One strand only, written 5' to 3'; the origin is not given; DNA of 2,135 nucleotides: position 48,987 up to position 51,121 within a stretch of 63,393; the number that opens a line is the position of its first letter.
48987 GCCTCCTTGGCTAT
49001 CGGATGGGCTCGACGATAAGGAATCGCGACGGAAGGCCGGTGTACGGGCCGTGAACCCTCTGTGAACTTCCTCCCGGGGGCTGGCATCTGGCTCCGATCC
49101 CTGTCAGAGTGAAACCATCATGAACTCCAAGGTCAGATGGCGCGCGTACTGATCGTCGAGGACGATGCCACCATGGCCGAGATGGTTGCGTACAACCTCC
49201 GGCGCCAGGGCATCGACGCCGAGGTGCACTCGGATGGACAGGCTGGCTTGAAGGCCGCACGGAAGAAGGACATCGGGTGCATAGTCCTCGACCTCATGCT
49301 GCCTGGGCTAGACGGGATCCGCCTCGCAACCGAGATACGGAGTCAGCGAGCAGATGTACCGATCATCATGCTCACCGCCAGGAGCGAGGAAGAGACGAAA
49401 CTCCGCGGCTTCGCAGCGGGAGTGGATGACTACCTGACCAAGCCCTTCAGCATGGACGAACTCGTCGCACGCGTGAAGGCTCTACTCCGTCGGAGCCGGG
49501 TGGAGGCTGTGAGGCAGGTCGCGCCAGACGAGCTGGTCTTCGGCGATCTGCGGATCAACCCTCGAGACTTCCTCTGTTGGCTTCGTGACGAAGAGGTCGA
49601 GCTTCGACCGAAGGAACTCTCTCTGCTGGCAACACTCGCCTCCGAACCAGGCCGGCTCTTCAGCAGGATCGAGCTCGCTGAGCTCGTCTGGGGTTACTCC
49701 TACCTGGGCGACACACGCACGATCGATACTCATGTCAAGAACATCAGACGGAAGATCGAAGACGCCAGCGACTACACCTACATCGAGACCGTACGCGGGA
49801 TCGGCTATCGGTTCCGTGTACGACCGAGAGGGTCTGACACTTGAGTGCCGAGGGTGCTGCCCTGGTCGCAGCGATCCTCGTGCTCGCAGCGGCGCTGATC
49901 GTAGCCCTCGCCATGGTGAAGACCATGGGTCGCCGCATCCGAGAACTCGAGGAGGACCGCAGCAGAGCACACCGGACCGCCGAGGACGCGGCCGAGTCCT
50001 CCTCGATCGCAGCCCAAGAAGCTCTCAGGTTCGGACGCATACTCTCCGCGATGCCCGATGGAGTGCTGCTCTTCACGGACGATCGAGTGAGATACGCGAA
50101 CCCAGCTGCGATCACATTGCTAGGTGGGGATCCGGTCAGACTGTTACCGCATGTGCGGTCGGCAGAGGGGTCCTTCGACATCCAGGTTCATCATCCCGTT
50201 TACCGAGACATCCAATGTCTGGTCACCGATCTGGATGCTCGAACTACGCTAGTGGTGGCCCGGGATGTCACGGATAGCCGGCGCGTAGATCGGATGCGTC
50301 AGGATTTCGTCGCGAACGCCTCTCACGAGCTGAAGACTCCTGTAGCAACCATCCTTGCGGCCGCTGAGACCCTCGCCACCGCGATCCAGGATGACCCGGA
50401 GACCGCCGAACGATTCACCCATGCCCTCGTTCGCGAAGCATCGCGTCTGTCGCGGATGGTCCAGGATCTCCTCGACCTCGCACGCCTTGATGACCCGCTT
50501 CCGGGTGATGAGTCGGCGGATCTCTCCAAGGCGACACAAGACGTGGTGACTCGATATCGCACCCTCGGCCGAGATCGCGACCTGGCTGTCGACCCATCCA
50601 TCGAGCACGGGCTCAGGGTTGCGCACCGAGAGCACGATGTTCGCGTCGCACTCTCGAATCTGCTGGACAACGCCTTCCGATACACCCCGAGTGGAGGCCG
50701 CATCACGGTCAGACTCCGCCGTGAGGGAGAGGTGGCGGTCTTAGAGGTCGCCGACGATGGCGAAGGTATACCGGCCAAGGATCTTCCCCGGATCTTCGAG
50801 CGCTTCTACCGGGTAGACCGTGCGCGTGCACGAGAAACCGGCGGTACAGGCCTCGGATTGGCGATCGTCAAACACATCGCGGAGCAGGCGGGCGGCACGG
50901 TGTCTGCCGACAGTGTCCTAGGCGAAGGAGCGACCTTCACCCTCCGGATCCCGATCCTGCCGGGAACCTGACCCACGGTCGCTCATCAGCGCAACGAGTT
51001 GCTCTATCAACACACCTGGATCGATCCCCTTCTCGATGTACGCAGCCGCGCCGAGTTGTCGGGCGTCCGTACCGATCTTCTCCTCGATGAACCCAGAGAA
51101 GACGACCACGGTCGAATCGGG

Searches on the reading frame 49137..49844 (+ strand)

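Call 15: search_protein_families(library=pfam, proteins=[window:49137-49844:+], max_evalue=0.00001)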
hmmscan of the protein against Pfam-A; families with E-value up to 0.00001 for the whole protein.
window:49137-49844:+ (235 aa): 2 families
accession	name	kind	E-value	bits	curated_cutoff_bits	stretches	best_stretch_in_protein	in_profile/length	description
PF00072.30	Response_reg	-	7.9e-30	103.7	30.2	1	4-114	1-111/111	Response regulator receiver domain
PF00486.34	Trans_reg_C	-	6.6e-26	90.6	26.2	1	152-226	2-77/77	Transcriptional regulatory protein, C terminal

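Call 99: search_protein_families(library=ncbifam, proteins=[window:49137-49844:+], max_evalue=1e-40)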
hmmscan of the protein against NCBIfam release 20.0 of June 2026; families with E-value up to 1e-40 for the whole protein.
window:49137-49844:+ (235 aa): 17 families
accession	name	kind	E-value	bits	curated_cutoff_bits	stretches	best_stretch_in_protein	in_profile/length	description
NF040689.1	MtrAB_MtrA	equivalog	8.6e-62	208.3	300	1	4-225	1-217/219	MtrAB system response regulator MtrA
TIGR02154.1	PhoB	equivalog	1.4e-60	204.4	296.2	1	2-226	3-225/226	phosphate regulon transcriptional regulator PhoB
NF041733.1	resp_reg_CseB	equivalog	1.7e-58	197.7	350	1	3-227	2-227/228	two-component system response regulator CseB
NF040534.1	resp_reg_YycF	equivalog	6.2e-56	189.2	340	1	3-227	2-228/231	response regulator YycF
NF053854.1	RespRegPhoBBctds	equivalog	1.8e-51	174.6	270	1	4-226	1-224/225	two-component system response regulator PhoB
NF007982.1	PRK10710.1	equivalog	3.6e-51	174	380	1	2-227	8-228/235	envelope stress response regulator BaeR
NF008296.0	PRK11083.1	equivalog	7.5e-51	172.7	273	1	2-227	4-226/228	two-component system response regulator CreB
TIGR01387.1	cztR_silR_copR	subfamily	9.2e-51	172.5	279.2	1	4-225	1-217/218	heavy metal response regulator transcription factor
NF045944.1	ResRegRpaBCyano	equivalog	1.6e-49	168.3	330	1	5-227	1-228/229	response regulator transcription factor RpaB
NF033120.0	vanR_FM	exception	1.2e-47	162.5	460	1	4-227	6-230/231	vancomycin resistance response regulator transcription factor, VanR-F/VanR-M family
NF033117.2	vanR_ACDEGLN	exception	5.8e-47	160.1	350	1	4-225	1-224/226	VanR-ABDEGLN family response regulator transcription factor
NF007546.0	PRK10161.1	equivalog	4.3e-46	157.3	471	1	3-229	4-228/229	phosphate response regulator transcription factor PhoB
NF041209.1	resp_regPieR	equivalog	7.9e-46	156.5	450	1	3-226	2-227/231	two component system response regulator PieR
NF007005.1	PRK09468.1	equivalog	6.4e-45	153.4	331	1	2-226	4-231/237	osmolarity response regulator transcription factor OmpR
NF041734.1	resp_reg_RppA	equivalog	2.3e-43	148.2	250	1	3-227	2-228/229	two-component system response regulator RppA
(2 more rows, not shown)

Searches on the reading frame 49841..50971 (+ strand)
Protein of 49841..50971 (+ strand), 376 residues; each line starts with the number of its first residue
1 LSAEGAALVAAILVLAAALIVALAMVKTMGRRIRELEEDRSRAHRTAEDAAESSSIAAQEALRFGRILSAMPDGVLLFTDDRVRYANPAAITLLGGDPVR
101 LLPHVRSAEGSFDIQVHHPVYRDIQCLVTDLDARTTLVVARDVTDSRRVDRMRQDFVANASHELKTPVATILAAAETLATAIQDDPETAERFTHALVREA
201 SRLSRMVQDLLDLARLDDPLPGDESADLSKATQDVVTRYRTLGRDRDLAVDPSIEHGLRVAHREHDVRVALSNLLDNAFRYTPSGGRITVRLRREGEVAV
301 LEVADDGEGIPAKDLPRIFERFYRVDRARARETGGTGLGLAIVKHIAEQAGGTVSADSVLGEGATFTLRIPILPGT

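Call 15: search_protein_families(library=pfam, proteins=[window:49841-50971:+], max_evalue=0.00001)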
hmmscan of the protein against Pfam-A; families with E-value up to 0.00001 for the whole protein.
window:49841-50971:+ (376 aa): 4 families
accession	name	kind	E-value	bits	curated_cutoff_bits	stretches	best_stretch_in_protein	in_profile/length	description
PF02518.31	HATPase_c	-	1.9e-31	109.2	26.4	1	265-372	4-109/111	Histidine kinase-, DNA gyrase B-, and HSP90-like ATPase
PF00512.31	HisKA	-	4e-18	65.7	26.9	1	152-218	1-65/66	His Kinase A (phospho-acceptor) domain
PF13188.13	PAS_8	-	4.3e-07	30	21.8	1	63-120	2-53/65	PAS domain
PF13581.12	HATPase_c_2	-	6.6e-06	26.6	27.4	1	264-349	29-111/127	Histidine kinase-like ATPase domain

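Call 99: search_protein_families(library=ncbifam, proteins=[window:49841-50971:+], max_evalue=1e-40)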
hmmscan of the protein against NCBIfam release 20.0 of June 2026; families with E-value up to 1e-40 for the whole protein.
window:49841-50971:+ (376 aa): 9 families
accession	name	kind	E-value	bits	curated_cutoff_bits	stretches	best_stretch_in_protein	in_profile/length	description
NF046044.1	PnpS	equivalog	1.2e-80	271.4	400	1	129-371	146-390/390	two-component system histidine kinase PnpS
TIGR02966.1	phoR_proteo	equivalog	2e-78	263.7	334.2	1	63-369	7-332/333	phosphate regulon sensor histidine kinase PhoR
NF033092.0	HK_WalK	equivalog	4.2e-66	223.8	725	1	136-372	355-594/594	cell wall metabolism sensor histidine kinase WalK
NF041735.1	hist_kin_RppB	equivalog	1.8e-55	188.5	400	1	152-371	215-438/438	two-component system sensor histidine kinase RppB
NF008235.0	PRK11006.1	equivalog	1.2e-50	172.6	390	1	128-371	179-422/431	phosphate regulon sensor histidine kinase PhoR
TIGR01386.1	cztS_silS_copS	subfamily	7.5e-49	166.9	292.55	1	154-371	242-457/457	heavy metal sensor histidine kinase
NF033093.1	HK_VicK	exception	9.8e-48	162.9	680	1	137-371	193-434/448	cell wall metabolism sensor histidine kinase VicK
NF047874.1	MASE3_PAS_HK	subfamily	1.3e-46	159.7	560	0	139-372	384-625/655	MASE3 domain-containing sensor histidine kinase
NF008312.0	PRK11100.1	equivalog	9.2e-45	153.3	356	1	154-371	257-473/477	two-component system sensor histidine kinase CreC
